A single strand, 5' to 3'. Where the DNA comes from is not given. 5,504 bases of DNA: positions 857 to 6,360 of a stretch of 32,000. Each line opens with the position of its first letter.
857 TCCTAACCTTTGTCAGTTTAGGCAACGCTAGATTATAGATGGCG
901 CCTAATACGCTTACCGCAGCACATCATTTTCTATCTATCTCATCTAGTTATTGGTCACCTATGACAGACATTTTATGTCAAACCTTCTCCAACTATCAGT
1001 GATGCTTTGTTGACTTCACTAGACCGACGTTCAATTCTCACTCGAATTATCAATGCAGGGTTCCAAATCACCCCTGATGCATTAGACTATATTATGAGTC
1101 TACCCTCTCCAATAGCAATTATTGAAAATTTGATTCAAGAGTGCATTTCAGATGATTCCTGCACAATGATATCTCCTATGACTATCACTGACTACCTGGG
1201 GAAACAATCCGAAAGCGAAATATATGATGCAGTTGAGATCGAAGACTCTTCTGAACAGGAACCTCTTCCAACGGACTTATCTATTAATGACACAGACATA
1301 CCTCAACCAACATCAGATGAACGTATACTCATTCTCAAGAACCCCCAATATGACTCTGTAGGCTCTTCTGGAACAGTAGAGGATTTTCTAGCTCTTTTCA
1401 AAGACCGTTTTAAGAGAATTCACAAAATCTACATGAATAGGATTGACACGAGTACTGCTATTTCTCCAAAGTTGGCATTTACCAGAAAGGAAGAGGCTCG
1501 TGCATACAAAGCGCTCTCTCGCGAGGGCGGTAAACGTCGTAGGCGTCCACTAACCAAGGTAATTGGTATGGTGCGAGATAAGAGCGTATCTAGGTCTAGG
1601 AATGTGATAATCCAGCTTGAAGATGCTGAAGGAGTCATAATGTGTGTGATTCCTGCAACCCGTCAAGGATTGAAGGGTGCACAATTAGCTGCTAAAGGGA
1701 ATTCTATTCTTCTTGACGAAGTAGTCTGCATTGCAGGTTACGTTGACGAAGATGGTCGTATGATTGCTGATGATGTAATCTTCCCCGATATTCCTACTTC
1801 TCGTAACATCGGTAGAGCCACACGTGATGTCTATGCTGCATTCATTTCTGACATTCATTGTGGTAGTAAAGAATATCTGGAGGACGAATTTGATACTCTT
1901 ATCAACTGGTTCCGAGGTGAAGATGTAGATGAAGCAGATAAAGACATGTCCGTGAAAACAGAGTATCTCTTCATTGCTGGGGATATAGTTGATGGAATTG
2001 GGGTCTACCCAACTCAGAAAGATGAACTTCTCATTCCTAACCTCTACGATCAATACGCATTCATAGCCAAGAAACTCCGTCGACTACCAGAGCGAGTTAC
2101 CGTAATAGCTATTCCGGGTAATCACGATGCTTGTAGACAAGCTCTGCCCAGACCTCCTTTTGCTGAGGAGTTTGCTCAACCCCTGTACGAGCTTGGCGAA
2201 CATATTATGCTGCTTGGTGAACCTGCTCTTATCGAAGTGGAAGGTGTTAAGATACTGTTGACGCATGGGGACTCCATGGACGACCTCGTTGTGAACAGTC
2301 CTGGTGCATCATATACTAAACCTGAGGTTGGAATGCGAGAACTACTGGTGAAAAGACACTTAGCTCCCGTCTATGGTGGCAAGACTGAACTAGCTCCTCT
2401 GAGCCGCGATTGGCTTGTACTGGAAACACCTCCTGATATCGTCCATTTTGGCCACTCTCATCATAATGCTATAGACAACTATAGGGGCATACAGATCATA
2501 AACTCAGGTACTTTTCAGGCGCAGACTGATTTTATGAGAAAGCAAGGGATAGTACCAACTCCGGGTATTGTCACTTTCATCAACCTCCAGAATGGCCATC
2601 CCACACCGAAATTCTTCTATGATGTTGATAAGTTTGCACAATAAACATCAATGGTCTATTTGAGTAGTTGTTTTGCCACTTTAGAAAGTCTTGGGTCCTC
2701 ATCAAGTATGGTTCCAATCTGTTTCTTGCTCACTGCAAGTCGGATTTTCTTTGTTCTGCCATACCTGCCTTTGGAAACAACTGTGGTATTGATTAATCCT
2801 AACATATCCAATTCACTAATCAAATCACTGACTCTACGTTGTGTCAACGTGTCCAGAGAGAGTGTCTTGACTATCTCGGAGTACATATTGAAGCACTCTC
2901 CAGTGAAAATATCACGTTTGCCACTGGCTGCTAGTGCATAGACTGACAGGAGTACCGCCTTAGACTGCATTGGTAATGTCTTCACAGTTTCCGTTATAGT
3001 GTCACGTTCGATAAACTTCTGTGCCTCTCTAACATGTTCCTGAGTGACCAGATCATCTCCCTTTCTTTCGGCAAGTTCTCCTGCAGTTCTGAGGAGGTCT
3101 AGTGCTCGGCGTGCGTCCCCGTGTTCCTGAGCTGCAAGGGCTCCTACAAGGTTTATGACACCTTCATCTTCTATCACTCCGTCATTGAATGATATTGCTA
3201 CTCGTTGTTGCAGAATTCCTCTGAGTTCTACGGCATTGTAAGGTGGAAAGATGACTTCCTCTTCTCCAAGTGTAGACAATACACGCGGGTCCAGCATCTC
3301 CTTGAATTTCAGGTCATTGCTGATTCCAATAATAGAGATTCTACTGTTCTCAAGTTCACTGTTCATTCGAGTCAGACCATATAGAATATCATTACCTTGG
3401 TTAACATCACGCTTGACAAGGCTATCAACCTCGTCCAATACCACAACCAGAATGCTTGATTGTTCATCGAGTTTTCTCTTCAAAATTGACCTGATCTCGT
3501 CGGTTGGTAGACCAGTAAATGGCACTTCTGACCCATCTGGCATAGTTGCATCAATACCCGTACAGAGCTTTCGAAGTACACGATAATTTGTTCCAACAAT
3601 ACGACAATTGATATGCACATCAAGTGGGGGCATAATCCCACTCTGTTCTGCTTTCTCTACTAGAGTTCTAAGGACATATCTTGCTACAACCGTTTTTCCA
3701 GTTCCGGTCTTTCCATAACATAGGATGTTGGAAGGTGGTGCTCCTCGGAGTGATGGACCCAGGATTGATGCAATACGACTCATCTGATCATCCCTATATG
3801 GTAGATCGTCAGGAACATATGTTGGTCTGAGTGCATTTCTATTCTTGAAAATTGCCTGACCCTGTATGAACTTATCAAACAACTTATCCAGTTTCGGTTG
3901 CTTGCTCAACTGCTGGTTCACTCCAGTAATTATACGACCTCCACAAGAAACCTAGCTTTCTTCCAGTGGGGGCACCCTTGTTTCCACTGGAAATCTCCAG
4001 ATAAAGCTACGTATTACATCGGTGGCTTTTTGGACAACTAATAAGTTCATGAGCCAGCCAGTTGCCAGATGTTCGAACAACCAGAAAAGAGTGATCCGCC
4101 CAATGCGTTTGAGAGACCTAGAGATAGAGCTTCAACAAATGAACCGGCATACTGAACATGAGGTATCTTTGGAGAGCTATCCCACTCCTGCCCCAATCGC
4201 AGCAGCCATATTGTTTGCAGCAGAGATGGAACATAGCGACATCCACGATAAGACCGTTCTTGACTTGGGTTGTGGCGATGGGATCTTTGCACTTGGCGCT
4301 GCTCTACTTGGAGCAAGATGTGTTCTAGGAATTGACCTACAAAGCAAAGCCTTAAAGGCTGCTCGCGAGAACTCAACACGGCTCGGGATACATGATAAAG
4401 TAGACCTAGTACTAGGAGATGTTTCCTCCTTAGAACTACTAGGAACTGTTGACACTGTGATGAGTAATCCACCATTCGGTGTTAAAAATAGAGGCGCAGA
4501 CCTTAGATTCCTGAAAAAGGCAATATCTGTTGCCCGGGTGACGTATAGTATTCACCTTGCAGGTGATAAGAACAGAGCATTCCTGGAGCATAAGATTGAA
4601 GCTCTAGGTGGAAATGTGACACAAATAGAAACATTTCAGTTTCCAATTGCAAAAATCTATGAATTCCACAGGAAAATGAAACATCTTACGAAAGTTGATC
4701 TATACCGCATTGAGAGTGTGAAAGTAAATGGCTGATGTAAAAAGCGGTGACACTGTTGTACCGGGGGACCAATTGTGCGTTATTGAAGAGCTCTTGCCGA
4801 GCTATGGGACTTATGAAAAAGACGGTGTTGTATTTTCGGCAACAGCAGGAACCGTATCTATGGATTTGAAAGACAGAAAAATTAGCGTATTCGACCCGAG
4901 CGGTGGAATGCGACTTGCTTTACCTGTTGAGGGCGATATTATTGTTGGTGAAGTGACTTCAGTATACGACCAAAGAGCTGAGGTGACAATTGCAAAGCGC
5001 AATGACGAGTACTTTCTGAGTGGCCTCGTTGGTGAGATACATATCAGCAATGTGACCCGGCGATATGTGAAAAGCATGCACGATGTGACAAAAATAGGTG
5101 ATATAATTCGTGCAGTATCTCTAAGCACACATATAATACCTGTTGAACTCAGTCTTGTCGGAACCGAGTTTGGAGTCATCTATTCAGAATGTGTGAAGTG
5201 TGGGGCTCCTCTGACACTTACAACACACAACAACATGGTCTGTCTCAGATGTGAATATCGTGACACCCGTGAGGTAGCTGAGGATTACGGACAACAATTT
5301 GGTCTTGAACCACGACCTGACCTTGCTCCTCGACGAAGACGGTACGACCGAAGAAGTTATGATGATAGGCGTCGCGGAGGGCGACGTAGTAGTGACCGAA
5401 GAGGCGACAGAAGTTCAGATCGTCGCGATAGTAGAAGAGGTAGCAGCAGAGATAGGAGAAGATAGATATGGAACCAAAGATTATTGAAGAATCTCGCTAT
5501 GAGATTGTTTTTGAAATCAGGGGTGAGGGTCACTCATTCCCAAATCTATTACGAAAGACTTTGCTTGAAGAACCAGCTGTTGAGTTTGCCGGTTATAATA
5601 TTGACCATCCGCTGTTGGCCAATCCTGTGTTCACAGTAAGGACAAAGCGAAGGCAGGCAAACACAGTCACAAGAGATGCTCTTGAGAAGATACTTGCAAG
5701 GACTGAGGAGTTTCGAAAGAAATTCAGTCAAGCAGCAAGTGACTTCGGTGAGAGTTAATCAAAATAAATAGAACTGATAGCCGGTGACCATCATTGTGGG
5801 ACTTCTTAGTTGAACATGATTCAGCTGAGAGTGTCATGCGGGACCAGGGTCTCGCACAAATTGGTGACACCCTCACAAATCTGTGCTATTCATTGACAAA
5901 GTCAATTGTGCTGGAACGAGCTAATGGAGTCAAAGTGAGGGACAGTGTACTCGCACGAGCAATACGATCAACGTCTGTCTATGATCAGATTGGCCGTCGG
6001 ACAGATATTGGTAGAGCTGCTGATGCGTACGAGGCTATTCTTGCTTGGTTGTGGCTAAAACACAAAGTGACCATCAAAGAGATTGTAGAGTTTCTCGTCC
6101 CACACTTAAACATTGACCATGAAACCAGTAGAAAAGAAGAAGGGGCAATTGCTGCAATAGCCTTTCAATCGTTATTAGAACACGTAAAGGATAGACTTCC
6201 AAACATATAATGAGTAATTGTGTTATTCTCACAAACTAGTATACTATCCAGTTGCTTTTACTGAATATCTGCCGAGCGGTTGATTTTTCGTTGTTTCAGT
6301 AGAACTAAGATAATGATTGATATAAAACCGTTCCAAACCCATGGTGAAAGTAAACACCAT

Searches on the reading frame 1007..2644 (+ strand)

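Call 6: search_protein_families(library=pfam, proteins=[window:1007-2644:+], max_evalue=0.001)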
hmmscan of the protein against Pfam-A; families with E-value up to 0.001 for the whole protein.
window:1007-2644:+ (545 aa): 3 families
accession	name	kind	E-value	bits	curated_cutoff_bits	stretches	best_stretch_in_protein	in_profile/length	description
PF00149.33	Metallophos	-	1e-13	52.6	21.5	1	278-486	4-190/191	Calcineurin-like phosphoesterase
PF04042.21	DNA_pol_E_B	-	1.9e-13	50.8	29.1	1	346-483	62-203/210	DNA polymerase alpha/epsilon subunit B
PF12850.12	Metallophos_2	-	3.4e-09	37.3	27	1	354-506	42-138/154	Calcineurin-like phosphoesterase superfamily domain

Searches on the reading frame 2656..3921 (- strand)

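Call 6: search_protein_families(library=pfam, proteins=[window:2656-3921:-], max_evalue=0.001)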
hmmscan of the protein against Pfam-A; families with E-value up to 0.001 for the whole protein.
window:2656-3921:- (421 aa): 7 families
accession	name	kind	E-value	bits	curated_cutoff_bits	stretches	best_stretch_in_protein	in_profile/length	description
PF09079.17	Cdc6_C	-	2.4e-29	101.6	25.1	1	311-402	1-93/96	CDC6, C terminal winged helix domain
PF22703.2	Cdc6_lid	-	9.4e-26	89.9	27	1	235-302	2-68/68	Cdc6 AAA+ ATPase-type lid domain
PF13401.12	AAA_22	-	5.3e-11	43.4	27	1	64-181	6-102/130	AAA domain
PF13191.12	AAA_16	-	1.2e-10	42.6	32.6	1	40-168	2-144/167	AAA ATPase domain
PF00004.35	AAA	-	2.1e-08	35.1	21.2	1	66-216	1-121/131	ATPase family associated with various cellular activities (AAA)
PF22606.2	Cdc6-ORC-like_ATPase_lid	-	2e-06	28.1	27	1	228-285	1-57/60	Cdc6/ORC-like, ATPase lid domain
PF00270.35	DEAD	-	0.00021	21.5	26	0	64-88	15-39/167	DEAD/DEAH box helicase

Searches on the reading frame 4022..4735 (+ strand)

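Call 6: search_protein_families(library=pfam, proteins=[window:4022-4735:+], max_evalue=0.001)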
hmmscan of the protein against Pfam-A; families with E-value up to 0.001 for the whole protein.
window:4022-4735:+ (237 aa): 13 families
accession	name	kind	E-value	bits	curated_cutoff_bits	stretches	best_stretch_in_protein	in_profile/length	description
PF06325.19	PrmA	-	3.5e-13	50.2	22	1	69-149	155-233/296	Ribosomal protein L11 methyltransferase (PrmA)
PF05175.20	MTS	-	1.1e-11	45.1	23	1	64-157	22-113/170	Methyltransferase small domain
PF13649.12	Methyltransf_25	-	1.6e-11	45.2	27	1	79-167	1-89/97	Methyltransferase domain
PF01170.24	UPF0020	-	6.6e-11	42.7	22.3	1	59-155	16-134/197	RMKL-like, methyltransferase domain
PF13847.12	Methyltransf_31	-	1e-10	41.9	27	1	76-160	4-89/145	Methyltransferase domain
PF08241.18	Methyltransf_11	-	6.1e-08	33.6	21.2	1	80-149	1-67/95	Methyltransferase domain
PF03602.21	Cons_hypoth95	-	4.5e-07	30.2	24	1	69-165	35-137/182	Conserved hypothetical protein 95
PF08242.18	Methyltransf_12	-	4.5e-05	24.5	30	1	80-148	1-71/98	Methyltransferase domain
PF08003.17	Methyltransf_9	-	4.7e-05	23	23.8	1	72-148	112-188/315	Protein of unknown function (DUF1698)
PF01728.25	FtsJ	-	6.1e-05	23.5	24.1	1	73-148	20-114/181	FtsJ-like methyltransferase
PF02475.24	TRM5-TYW2_MTfase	-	0.00011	22.7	28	1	76-178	37-134/164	TRM5/TYW2 methyltransferase domain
PF09445.16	Methyltransf_15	-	0.00014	21.9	22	1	77-153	2-82/165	RNA cap guanine-N2 methyltransferase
PF13489.12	Methyltransf_23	-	0.00067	19.9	27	0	73-110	20-56/164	Methyltransferase domain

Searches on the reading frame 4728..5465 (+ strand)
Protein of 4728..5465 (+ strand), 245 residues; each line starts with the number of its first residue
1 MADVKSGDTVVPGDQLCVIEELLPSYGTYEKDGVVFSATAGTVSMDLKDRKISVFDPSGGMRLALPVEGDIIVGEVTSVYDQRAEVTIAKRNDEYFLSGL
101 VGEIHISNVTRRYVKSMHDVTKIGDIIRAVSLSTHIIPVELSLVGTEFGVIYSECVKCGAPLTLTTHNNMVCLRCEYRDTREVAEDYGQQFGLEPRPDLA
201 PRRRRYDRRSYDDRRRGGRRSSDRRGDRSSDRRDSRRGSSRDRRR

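Call 6: search_protein_families(library=pfam, proteins=[window:4728-5465:+], max_evalue=0.001)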
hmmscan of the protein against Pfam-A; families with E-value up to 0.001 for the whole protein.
window:4728-5465:+ (245 aa): 2 families
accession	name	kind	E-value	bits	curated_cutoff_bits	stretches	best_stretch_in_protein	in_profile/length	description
PF14382.12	ECR1_N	-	6.3e-12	45.5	27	1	10-46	2-38/38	Exosome complex exonuclease RRP4 N-terminal region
PF10447.15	EXOSC1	-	0.00015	22.8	21.2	0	65-117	1-50/112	Exosome component EXOSC1/CSL4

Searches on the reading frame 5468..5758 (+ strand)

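Call 6: search_protein_families(library=pfam, proteins=[window:5468-5758:+], max_evalue=0.001)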
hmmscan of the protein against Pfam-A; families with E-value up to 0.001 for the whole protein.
window:5468-5758:+ (96 aa): 2 families
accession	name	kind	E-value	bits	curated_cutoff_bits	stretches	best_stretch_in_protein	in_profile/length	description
PF13656.11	RNA_pol_L_2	-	4.9e-19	68.2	27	1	12-84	1-74/75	RNA polymerase Rpb3/Rpb11 dimerisation domain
PF01193.29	RNA_pol_L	-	1.2e-05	25.4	24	1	15-59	2-31/74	RNA polymerase Rpb3/Rpb11 dimerisation domain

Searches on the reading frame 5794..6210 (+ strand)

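Call 6: search_protein_families(library=pfam, proteins=[window:5794-6210:+], max_evalue=0.001)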
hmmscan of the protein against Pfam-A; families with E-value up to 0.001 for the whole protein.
window:5794-6210:+ (138 aa): 1 family
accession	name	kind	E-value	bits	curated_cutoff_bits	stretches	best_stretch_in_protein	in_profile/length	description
PF11469.13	Ribonucleas_3_2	-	1.6e-19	70.9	25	1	19-135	2-117/119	Ribonuclease III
